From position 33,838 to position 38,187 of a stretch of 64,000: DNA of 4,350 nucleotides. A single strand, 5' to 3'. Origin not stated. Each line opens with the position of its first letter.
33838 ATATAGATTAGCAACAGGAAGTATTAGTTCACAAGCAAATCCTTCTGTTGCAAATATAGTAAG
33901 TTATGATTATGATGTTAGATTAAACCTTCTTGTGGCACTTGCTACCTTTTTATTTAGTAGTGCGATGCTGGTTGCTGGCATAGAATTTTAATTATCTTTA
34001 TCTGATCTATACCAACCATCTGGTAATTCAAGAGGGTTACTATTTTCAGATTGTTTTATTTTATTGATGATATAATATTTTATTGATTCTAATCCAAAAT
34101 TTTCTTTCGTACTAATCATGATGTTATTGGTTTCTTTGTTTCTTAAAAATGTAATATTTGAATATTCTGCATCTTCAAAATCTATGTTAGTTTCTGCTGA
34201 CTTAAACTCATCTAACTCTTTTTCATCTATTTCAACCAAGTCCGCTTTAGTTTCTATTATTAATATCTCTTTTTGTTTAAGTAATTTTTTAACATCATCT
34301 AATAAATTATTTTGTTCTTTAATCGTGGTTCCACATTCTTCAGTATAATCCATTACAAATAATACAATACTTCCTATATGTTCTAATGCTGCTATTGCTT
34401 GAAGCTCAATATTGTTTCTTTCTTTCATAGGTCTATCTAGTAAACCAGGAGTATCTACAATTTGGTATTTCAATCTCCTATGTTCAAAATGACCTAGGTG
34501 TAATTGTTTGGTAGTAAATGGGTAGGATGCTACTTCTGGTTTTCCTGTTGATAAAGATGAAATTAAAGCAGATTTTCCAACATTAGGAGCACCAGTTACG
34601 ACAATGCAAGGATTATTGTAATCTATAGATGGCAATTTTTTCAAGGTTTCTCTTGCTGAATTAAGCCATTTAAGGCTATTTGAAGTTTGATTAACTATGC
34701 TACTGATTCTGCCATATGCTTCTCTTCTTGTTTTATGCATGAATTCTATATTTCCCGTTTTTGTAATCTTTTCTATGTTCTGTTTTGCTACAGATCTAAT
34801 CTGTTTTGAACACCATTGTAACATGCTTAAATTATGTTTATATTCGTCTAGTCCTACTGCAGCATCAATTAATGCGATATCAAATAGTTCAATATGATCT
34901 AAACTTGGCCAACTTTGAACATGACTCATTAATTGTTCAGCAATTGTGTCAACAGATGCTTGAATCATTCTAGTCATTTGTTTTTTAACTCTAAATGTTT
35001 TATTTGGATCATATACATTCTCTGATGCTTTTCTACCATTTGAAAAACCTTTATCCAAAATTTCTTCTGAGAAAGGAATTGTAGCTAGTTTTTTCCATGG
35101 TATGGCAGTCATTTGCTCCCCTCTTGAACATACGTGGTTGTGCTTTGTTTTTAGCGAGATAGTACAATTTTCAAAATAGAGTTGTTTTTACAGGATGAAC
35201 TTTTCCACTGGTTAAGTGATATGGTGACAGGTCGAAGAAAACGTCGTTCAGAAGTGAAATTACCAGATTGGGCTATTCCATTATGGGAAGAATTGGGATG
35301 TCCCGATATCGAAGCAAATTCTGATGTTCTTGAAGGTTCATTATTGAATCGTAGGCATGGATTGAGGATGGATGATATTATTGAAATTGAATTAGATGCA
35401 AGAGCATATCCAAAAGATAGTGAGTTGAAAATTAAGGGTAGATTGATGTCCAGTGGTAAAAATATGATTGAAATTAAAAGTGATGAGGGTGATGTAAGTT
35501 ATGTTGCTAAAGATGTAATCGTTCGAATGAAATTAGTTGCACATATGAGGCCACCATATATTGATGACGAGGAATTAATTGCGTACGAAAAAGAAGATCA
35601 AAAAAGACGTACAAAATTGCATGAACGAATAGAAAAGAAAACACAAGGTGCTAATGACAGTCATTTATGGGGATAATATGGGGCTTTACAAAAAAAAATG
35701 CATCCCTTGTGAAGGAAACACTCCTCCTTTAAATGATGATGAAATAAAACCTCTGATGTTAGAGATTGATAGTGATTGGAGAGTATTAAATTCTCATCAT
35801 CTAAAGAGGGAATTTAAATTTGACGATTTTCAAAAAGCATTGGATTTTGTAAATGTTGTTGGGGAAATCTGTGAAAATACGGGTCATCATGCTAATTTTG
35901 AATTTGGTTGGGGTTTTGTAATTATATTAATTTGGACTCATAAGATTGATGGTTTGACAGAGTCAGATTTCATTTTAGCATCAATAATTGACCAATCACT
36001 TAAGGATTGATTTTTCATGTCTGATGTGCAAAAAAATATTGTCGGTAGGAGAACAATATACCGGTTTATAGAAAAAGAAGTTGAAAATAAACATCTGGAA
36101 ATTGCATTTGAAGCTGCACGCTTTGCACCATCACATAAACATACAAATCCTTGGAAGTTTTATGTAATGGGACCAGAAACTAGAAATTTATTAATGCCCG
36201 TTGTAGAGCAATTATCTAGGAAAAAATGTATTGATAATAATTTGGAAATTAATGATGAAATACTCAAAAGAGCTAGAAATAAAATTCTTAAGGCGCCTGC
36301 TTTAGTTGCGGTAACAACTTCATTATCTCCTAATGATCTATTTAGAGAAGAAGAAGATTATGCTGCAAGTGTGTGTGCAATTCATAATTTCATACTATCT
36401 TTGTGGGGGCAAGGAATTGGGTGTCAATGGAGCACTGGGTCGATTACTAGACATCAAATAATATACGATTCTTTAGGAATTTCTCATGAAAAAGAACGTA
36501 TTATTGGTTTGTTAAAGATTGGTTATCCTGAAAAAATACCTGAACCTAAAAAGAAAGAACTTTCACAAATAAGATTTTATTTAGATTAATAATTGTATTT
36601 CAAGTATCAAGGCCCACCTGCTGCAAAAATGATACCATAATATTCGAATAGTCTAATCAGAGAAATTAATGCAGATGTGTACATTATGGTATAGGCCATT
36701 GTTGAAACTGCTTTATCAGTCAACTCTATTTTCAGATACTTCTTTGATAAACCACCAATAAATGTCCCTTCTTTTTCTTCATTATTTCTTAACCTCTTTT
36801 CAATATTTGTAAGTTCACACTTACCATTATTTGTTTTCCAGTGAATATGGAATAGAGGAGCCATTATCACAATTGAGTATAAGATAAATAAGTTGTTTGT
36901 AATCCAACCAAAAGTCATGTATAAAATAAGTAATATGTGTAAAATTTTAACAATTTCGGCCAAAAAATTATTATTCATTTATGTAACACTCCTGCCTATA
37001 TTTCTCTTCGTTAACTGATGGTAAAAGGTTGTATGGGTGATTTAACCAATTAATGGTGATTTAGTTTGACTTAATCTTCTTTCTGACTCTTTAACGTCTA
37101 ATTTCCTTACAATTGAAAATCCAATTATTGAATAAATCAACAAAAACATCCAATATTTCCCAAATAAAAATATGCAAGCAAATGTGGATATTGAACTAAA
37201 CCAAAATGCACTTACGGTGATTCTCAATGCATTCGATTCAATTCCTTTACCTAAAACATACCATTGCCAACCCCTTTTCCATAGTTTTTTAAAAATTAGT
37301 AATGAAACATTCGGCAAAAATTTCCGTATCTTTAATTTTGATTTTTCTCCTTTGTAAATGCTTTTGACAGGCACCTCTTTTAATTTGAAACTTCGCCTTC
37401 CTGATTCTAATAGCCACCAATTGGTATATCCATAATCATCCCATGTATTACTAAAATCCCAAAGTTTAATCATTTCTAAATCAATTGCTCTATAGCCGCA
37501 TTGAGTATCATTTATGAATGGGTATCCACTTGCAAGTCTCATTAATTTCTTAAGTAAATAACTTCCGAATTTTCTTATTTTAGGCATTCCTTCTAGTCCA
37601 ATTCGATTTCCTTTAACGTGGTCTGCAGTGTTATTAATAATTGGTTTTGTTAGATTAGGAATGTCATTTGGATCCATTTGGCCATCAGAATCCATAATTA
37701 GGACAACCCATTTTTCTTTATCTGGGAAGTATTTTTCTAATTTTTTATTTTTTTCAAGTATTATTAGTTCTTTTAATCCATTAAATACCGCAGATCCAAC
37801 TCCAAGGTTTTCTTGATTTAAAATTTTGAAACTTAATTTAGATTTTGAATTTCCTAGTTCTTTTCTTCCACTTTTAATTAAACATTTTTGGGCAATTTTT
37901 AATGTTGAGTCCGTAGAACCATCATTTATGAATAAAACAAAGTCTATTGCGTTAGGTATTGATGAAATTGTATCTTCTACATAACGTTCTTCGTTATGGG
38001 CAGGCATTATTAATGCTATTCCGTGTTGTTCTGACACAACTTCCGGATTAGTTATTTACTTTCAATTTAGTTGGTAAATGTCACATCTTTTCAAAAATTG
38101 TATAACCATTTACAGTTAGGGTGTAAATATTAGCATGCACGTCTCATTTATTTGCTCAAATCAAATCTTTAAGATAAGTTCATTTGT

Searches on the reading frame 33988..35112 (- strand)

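Call 54: search_protein_families(library=pfam, proteins=[window:33988-35112:-], max_evalue=0.00001)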
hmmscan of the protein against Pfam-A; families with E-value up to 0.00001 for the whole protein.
window:33988-35112:- (374 aa): 4 families
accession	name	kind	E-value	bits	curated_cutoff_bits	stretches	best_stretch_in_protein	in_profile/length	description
PF17835.6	NOG1_N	-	1e-31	110.7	22.9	1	7-164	2-160/160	NOG1 N-terminal helical domain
PF06858.20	NOG1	-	2.1e-20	72.7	27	1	234-291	1-58/58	Nucleolar GTP-binding protein 1 (NOG1)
PF01926.29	MMR_HSR1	-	8.4e-20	71.4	21.9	1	170-288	2-112/113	50S ribosome-binding GTPase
PF02421.24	FeoB_N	-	2.5e-09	37.3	27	1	170-226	3-59/156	Ferrous iron transport protein B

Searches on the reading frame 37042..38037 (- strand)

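Call 30: search_protein_families(library=pfam, proteins=[window:37042-38037:-], max_evalue=0.001)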
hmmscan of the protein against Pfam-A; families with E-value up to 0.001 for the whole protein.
window:37042-38037:- (331 aa): 1 family
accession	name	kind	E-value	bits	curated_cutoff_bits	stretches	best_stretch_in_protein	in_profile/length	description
PF00535.33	Glycos_transf_2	-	2.3e-15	57.4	23.3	1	9-165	2-139/168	Glycosyl transferase family 2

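Call 73: search_protein_families(library=ncbifam, proteins=[window:37042-38037:-], max_evalue=0.01)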
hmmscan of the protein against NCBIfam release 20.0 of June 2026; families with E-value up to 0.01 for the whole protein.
window:37042-38037:- (331 aa): 5 families
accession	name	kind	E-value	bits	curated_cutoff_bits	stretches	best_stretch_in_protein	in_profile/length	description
TIGR04182.1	glyco_TIGR04182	equivalog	2.8e-14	53.2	325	1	8-239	3-203/293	S-layer glycoprotein N-glycosyltransferase AglJ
NF058614.1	PPMAGASynPpgS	equivalog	7.2e-07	28.9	370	1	9-51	4-46/226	polyprenyl-phospho-N-acetylgalactosaminyl synthase PpgS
TIGR03937.1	PgaC_IcaA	equivalog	0.00016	20.7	422.3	1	3-52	43-95/407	poly-beta-1,6-N-acetyl-D-glucosamine synthase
NF010496.0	PRK13915.1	equivalog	0.0026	16.9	262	1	4-51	30-83/307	glucosyl-3-phosphoglycerate synthase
NF007482.0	PRK10073.1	equivalog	0.0099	14.9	423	0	2-89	3-82/334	glycosyltransferase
